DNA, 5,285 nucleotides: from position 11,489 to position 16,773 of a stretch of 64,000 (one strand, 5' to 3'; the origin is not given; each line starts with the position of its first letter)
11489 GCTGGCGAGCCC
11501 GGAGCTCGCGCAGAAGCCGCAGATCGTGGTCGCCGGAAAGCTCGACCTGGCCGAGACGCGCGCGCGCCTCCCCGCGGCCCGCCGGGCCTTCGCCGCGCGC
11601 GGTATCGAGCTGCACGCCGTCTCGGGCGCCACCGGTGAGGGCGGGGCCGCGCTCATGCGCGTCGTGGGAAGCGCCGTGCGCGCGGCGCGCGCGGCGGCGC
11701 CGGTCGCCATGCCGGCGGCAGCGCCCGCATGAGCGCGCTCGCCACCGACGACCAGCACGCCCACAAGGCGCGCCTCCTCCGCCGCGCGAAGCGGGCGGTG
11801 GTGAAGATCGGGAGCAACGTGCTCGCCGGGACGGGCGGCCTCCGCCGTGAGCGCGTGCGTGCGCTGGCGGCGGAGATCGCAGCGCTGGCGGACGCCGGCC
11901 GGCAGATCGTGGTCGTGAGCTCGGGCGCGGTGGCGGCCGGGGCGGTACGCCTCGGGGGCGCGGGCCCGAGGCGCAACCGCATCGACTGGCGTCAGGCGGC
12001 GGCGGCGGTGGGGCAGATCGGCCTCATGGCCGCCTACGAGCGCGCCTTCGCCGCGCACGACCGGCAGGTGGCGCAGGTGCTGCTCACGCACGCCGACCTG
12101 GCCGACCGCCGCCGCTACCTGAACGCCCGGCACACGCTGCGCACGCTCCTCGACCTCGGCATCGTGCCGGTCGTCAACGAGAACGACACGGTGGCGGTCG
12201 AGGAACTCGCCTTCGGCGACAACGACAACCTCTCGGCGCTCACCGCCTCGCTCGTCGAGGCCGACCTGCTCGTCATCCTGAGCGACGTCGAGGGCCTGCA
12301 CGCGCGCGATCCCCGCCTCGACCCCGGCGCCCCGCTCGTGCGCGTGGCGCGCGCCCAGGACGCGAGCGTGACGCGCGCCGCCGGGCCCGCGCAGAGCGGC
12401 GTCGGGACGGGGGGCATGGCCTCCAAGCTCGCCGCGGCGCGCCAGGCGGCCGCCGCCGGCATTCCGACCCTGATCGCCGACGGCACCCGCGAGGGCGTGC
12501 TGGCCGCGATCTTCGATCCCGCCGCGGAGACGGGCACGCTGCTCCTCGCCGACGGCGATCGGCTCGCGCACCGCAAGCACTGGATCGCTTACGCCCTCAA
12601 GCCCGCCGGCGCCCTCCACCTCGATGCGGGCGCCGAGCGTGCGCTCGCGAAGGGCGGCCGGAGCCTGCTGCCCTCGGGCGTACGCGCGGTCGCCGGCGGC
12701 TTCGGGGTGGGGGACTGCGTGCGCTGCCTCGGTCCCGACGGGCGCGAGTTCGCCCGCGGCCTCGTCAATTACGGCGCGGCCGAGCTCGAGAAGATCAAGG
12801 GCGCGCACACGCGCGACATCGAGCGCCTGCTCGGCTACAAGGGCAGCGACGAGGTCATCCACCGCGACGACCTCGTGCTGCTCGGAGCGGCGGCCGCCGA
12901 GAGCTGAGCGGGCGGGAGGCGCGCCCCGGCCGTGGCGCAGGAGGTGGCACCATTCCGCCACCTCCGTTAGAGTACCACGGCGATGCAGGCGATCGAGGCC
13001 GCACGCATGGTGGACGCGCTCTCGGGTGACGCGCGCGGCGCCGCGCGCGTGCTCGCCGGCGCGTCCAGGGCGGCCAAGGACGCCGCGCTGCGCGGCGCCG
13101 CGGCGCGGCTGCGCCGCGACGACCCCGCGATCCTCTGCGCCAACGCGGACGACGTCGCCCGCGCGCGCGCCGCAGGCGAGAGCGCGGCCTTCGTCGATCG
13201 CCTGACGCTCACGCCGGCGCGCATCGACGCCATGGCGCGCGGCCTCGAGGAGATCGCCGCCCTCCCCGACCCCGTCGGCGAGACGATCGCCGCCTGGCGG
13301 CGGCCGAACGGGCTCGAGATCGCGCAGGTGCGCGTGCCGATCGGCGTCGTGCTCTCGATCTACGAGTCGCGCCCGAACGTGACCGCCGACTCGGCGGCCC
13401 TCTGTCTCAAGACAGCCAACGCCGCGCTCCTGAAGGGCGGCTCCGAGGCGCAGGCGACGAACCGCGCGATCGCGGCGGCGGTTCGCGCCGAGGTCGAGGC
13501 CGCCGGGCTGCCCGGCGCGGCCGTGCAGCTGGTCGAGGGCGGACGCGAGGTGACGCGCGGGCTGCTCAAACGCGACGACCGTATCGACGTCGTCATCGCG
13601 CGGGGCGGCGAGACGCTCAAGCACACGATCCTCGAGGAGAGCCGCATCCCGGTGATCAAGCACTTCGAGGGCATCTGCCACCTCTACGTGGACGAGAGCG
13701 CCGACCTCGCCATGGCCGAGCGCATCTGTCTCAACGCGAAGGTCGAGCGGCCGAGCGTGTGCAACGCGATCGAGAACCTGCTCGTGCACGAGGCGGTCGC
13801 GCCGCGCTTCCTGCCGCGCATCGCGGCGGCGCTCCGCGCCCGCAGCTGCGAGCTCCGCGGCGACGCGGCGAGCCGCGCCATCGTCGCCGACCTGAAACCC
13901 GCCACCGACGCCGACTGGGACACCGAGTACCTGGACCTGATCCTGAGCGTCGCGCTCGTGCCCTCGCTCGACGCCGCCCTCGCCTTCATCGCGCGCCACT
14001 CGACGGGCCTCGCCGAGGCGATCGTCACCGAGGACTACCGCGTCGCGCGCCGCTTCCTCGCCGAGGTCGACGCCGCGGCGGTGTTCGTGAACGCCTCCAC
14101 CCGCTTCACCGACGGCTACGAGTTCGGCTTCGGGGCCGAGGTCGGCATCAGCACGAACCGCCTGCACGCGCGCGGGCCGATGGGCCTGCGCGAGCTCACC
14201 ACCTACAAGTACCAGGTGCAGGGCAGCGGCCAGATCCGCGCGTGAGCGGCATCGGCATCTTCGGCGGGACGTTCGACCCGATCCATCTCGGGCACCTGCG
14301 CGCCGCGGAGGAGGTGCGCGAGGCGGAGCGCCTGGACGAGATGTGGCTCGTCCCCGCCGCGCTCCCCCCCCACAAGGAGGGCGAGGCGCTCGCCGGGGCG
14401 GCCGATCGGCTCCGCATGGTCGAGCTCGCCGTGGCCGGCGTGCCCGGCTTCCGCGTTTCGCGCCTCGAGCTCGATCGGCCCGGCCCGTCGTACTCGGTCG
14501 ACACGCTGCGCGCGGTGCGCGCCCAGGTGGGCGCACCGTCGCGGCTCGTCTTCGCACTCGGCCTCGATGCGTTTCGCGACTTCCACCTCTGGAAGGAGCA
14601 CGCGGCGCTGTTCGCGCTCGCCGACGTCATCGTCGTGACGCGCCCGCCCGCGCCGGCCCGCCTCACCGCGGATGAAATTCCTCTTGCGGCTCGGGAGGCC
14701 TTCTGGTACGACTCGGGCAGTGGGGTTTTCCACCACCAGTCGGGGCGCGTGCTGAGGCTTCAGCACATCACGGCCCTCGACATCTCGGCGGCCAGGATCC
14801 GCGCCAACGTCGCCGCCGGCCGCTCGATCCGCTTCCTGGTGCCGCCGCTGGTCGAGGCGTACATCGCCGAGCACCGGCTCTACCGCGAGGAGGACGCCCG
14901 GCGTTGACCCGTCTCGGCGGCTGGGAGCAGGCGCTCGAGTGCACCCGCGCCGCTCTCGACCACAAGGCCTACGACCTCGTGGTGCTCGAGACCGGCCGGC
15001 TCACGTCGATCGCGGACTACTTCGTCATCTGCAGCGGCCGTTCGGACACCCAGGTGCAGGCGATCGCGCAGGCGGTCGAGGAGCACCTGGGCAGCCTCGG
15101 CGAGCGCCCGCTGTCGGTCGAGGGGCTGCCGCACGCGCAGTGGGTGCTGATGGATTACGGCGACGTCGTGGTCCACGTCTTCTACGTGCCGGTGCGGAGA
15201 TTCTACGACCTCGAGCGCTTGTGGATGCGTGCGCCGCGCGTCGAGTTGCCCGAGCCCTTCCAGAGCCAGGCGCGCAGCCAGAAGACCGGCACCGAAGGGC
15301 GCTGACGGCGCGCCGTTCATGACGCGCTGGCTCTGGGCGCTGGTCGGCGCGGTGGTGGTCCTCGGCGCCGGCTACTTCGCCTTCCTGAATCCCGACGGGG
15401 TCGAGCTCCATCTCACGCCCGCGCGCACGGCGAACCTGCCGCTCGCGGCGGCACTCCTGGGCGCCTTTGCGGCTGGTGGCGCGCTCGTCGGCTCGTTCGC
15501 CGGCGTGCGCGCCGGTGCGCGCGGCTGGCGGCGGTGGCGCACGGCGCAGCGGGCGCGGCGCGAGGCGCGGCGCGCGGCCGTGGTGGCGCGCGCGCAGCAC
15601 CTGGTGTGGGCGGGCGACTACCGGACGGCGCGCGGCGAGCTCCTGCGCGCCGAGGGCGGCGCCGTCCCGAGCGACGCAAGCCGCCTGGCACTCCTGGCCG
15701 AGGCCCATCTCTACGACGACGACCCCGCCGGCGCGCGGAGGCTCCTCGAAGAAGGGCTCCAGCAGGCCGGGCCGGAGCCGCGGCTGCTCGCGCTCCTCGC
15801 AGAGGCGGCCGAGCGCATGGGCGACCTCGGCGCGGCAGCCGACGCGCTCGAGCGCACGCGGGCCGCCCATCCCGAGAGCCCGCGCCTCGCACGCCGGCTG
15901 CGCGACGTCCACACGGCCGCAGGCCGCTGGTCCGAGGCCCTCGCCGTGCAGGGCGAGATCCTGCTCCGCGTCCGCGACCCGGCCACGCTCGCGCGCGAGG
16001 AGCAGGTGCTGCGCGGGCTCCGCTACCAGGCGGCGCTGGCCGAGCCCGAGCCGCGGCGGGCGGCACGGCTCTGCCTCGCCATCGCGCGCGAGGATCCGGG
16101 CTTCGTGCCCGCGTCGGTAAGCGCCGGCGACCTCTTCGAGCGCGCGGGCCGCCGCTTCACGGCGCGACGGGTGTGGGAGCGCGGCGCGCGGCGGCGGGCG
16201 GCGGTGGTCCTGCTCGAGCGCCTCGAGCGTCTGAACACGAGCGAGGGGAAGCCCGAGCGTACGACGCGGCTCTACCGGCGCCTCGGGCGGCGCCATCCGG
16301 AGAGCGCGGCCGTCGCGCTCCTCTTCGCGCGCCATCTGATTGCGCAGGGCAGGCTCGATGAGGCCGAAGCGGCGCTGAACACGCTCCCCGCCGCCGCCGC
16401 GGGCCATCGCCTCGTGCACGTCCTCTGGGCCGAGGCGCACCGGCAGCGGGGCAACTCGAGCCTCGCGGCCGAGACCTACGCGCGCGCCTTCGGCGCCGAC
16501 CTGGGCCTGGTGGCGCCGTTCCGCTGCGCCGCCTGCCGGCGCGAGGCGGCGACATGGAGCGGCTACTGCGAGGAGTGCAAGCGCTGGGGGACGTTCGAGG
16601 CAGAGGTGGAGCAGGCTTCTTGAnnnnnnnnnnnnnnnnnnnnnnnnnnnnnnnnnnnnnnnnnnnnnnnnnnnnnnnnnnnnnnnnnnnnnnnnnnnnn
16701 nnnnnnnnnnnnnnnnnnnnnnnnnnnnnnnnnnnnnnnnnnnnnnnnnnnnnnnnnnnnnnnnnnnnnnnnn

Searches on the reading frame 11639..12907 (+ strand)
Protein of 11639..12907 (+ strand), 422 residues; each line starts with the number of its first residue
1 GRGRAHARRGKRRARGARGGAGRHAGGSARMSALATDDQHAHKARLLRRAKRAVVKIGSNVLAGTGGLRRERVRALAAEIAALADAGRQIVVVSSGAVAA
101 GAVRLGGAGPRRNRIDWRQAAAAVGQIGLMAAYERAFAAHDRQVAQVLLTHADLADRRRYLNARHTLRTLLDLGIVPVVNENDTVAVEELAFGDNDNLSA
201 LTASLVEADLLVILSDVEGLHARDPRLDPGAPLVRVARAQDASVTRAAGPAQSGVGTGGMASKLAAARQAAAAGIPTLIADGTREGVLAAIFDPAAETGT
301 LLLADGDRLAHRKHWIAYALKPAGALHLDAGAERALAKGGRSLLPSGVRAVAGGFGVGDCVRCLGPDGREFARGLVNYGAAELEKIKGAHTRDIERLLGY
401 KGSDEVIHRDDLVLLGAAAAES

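Call 88: search_protein_families(library=pfam, proteins=[window:11639-12907:+], max_evalue=0.00001)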
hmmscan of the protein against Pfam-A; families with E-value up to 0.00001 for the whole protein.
window:11639-12907:+ (422 aa): 2 families
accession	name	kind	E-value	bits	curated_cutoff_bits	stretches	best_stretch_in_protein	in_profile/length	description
PF00696.33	AA_kinase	-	3e-46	158.5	24.9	1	51-281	1-234/234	Amino acid kinase family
PF01472.26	PUA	-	7.3e-20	71.1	24.8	1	325-398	2-74/74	PUA domain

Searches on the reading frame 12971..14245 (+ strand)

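Call 88: search_protein_families(library=pfam, proteins=[window:12971-14245:+], max_evalue=0.00001)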
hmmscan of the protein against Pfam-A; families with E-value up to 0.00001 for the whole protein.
window:12971-14245:+ (424 aa): 1 family
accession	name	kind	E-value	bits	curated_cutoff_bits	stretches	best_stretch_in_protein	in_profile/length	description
PF00171.27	Aldedh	-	2.3e-21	76.3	23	1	82-290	87-295/461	Aldehyde dehydrogenase family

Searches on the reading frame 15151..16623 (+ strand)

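Call 17: search_protein_families(library=pfam, proteins=[window:15151-16623:+], max_evalue=0.001)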
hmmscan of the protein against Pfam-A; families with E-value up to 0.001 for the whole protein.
window:15151-16623:+ (490 aa): 8 families
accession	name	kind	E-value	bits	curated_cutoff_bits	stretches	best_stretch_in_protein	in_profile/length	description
PF14559.12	TPR_19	-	7.9e-17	61.8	25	3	364-423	3-62/68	Tetratricopeptide repeat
PF13428.12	TPR_14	-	3.7e-08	33.7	23.5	1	210-250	1-41/44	Tetratricopeptide repeat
PF12895.13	ANAPC3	-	3.4e-07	30.9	27.2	0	364-410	35-80/82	Anaphase-promoting complex, cyclosome, subunit 3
PF06305.16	LapA_dom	-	1.1e-05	25.7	28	1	80-141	2-55/64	Lipopolysaccharide assembly protein A domain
PF13432.12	TPR_16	-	5e-05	24.1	32.7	0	182-244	3-65/65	Tetratricopeptide repeat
PF13174.12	TPR_6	-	9e-05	23.3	26.3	0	216-243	6-33/33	Tetratricopeptide repeat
PF18073.7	Zn_ribbon_LapB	-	0.00052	20.1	25.7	0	457-483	1-27/28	Rubredoxin metal binding domain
PF13424.12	TPR_12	-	0.00078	20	30.1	0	356-410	14-69/77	Tetratricopeptide repeat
